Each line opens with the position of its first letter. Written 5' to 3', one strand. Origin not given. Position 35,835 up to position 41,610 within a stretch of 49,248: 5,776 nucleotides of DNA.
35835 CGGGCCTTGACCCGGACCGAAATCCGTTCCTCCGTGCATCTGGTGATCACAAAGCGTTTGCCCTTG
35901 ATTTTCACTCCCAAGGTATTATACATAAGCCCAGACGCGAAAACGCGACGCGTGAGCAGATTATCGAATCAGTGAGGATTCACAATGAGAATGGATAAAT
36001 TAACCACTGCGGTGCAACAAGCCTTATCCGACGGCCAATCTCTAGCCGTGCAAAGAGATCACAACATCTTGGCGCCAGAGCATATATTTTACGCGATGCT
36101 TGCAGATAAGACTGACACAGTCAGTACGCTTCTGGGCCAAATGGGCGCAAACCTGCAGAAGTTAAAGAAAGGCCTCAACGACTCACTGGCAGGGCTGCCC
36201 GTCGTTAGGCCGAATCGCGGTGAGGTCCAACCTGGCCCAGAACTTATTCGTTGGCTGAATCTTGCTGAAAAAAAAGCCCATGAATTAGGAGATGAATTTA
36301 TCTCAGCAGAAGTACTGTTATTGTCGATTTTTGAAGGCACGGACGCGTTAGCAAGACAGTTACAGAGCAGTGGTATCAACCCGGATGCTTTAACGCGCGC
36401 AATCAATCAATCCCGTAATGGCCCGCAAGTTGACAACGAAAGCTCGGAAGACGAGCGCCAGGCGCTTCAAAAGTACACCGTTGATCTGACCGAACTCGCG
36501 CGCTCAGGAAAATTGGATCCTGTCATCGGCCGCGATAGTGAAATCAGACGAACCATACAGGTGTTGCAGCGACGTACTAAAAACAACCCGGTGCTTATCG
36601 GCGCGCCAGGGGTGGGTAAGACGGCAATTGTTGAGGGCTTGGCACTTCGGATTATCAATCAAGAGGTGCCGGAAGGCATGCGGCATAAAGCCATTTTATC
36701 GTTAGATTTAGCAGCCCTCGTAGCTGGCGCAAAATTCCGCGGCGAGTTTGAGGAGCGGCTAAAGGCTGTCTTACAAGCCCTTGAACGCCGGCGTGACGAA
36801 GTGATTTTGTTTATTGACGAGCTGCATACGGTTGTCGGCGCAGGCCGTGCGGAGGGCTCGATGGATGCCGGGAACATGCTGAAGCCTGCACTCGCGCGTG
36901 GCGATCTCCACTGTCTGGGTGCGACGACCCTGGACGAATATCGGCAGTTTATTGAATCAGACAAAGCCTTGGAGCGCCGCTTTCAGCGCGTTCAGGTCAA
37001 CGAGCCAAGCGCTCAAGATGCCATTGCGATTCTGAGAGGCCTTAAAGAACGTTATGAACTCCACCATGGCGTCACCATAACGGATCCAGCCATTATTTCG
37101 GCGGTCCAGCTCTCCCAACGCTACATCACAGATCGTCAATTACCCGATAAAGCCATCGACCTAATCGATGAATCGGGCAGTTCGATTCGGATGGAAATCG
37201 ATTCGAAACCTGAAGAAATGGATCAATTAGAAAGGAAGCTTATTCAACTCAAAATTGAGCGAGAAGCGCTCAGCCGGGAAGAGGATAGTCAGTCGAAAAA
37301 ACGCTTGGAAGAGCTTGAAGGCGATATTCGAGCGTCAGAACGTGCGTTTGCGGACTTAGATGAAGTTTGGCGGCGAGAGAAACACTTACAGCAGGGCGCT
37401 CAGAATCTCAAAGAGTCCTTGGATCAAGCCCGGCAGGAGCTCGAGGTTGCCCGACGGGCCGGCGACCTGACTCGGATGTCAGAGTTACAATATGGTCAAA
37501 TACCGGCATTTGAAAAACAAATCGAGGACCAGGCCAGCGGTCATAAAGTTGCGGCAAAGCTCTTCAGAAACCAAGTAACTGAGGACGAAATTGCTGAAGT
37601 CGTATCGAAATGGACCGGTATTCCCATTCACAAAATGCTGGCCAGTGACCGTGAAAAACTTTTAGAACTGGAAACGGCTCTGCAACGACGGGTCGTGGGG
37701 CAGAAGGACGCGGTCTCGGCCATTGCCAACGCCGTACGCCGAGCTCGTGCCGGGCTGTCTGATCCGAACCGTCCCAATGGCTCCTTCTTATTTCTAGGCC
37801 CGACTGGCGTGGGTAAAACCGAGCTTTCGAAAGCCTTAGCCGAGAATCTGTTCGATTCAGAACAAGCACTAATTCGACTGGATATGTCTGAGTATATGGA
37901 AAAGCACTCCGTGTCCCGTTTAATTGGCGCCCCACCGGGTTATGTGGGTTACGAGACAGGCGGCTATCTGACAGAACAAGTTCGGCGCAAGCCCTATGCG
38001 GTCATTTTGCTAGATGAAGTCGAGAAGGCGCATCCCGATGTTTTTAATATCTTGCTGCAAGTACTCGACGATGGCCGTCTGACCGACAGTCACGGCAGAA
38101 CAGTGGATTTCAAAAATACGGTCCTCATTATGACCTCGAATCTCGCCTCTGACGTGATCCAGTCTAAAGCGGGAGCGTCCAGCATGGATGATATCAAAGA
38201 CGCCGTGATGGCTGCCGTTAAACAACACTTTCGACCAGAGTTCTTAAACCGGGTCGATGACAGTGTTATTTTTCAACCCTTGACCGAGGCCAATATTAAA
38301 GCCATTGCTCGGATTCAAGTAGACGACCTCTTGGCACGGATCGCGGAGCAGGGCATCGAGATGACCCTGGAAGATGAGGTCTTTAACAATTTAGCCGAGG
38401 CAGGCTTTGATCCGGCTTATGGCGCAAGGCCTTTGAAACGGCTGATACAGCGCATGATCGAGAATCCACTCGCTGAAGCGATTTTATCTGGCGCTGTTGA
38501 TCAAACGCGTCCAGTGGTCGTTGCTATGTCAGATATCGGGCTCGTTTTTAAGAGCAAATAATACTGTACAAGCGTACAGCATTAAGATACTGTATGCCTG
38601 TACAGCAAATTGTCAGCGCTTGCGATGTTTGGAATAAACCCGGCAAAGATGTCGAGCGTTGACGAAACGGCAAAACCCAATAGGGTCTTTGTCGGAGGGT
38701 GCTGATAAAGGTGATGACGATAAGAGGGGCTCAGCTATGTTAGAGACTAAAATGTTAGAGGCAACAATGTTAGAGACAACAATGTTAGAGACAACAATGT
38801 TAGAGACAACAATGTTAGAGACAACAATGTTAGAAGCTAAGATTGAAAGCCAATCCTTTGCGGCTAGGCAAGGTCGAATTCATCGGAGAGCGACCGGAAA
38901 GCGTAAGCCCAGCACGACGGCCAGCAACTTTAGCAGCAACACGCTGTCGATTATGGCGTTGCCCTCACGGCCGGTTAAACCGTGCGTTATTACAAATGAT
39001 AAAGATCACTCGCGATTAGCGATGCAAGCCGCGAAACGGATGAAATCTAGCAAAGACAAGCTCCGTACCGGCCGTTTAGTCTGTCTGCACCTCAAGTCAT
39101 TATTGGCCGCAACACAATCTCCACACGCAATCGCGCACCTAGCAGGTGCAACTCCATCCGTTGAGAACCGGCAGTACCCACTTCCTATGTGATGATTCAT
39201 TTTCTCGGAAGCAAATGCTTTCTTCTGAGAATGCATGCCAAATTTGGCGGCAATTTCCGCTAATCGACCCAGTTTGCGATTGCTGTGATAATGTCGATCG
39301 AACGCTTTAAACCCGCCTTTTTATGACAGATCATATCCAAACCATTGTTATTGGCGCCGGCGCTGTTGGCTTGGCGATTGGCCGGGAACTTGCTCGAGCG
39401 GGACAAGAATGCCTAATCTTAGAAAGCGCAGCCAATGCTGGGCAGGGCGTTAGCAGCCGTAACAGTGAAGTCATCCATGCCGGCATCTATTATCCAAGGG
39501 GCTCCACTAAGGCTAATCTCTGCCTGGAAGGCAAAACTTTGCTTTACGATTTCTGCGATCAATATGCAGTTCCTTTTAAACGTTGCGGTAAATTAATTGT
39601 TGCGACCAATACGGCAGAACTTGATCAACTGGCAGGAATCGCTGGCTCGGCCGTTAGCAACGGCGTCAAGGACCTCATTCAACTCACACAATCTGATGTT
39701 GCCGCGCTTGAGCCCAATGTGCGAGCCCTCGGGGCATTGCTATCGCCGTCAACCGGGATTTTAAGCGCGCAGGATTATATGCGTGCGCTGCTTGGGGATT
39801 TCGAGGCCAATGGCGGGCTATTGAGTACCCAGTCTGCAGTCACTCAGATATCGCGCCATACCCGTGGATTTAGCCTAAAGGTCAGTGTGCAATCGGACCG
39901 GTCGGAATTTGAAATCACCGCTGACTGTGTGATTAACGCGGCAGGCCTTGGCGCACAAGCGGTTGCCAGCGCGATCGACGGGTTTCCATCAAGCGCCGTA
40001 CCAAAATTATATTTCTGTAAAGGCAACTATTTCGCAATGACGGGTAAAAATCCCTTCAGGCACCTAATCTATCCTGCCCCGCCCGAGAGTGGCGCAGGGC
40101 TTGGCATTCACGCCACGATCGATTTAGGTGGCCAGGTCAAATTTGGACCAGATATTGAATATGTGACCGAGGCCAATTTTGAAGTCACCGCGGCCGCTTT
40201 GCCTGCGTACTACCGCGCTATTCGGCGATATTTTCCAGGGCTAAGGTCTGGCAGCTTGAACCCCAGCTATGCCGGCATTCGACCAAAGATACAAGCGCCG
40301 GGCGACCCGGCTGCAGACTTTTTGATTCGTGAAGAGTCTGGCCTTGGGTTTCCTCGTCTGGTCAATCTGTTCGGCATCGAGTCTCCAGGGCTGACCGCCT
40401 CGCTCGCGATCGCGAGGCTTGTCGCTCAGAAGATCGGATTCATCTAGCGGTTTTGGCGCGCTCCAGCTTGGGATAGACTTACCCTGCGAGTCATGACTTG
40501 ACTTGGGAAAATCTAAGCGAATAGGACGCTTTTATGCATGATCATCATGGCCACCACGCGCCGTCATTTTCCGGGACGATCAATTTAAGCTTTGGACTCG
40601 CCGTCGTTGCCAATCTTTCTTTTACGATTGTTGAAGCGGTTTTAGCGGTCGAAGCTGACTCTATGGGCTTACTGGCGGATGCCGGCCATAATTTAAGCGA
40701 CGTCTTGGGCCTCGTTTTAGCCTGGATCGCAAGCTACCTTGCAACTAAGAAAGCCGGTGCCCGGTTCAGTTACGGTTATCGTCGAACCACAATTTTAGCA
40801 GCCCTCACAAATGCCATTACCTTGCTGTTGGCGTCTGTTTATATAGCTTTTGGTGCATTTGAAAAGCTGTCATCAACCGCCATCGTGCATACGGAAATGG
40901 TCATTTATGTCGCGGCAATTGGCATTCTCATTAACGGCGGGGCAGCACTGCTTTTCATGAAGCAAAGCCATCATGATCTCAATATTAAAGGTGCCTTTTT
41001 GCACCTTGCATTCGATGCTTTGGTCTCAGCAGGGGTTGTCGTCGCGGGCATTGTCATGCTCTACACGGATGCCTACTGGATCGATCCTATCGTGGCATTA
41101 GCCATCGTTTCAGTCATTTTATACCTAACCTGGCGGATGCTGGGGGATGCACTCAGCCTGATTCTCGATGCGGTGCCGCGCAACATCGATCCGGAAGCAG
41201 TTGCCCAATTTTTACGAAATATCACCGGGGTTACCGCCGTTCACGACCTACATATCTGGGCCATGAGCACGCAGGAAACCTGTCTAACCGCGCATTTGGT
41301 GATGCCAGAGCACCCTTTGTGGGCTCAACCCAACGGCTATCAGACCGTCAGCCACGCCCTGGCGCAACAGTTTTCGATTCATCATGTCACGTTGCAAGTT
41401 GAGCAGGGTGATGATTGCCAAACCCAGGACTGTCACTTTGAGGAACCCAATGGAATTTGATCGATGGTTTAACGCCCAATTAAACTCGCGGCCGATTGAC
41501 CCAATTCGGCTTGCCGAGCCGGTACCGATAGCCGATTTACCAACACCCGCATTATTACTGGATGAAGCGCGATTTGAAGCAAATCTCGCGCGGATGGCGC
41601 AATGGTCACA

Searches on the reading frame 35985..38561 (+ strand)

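Call 88: search_protein_families(library=pfam, max_evalue=0.000001, proteins=[window:35985-38561:+])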
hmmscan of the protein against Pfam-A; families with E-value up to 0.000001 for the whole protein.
window:35985-38561:+ (858 aa): 13 families
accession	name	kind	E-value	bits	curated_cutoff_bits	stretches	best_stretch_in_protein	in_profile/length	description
PF07724.20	AAA_2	-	5.2e-71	238.5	27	1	596-759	1-165/166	AAA domain (Cdc48 subfamily)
PF17871.7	AAA_lid_9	-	1.3e-35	121.9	22.8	1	342-444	1-103/104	AAA lid domain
PF10431.15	ClpB_D2-small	-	4.1e-25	88.1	21.9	1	766-845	1-80/81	C-terminal, D2-small domain, of ClpB protein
PF00004.35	AAA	-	1.4e-21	77.8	21.2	2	203-335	2-125/131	ATPase family associated with various cellular activities (AAA)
PF07728.20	AAA_5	-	5.7e-19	68.9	22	1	601-722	2-125/139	AAA domain (dynein-related subfamily)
PF02861.25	Clp_N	-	8.7e-16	58.3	20.7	2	18-68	2-52/53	Clp amino terminal domain, pathogenicity island component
PF13401.12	AAA_22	-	1e-12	48.9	27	0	197-283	3-96/130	AAA domain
PF13191.12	AAA_16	-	5.8e-12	46.9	32.6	0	180-281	2-142/167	AAA ATPase domain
PF20720.3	nSTAND3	-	1.3e-07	31.9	27.2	0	198-227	16-45/155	Novel STAND NTPase 3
PF13173.12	AAA_14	-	2.6e-07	31.1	27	0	602-697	6-88/129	AAA domain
PF01637.24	ATPase_2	-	3.2e-07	30.8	33.2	0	183-288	4-127/225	ATPase domain predominantly from Archaea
PF00158.32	Sigma54_activat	-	3.2e-07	30.6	20.2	0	598-702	22-125/168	Sigma-54 interaction domain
PF01695.23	IstB_IS21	-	9.6e-07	29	24.1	0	197-264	90-153/238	IstB-like ATP binding protein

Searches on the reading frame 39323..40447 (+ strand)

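Call 88: search_protein_families(library=pfam, max_evalue=0.000001, proteins=[window:39323-40447:+])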
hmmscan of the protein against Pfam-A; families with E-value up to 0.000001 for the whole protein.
window:39323-40447:+ (374 aa): 1 family
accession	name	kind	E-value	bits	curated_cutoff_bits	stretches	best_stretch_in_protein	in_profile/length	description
PF01266.30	DAO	-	9e-63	213.4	27.9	1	8-369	3-352/353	FAD dependent oxidoreductase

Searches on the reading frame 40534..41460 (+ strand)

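Call 88: search_protein_families(library=pfam, max_evalue=0.000001, proteins=[window:40534-41460:+])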
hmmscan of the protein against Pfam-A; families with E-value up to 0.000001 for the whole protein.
window:40534-41460:+ (308 aa): 2 families
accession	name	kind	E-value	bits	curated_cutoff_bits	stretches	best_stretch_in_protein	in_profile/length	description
PF01545.26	Cation_efflux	-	5e-37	128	26.6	1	22-211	3-198/198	Cation efflux family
PF16916.11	ZT_dimer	-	4.3e-12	46.3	26.7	1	215-291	1-77/78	Dimerisation domain of Zinc Transporter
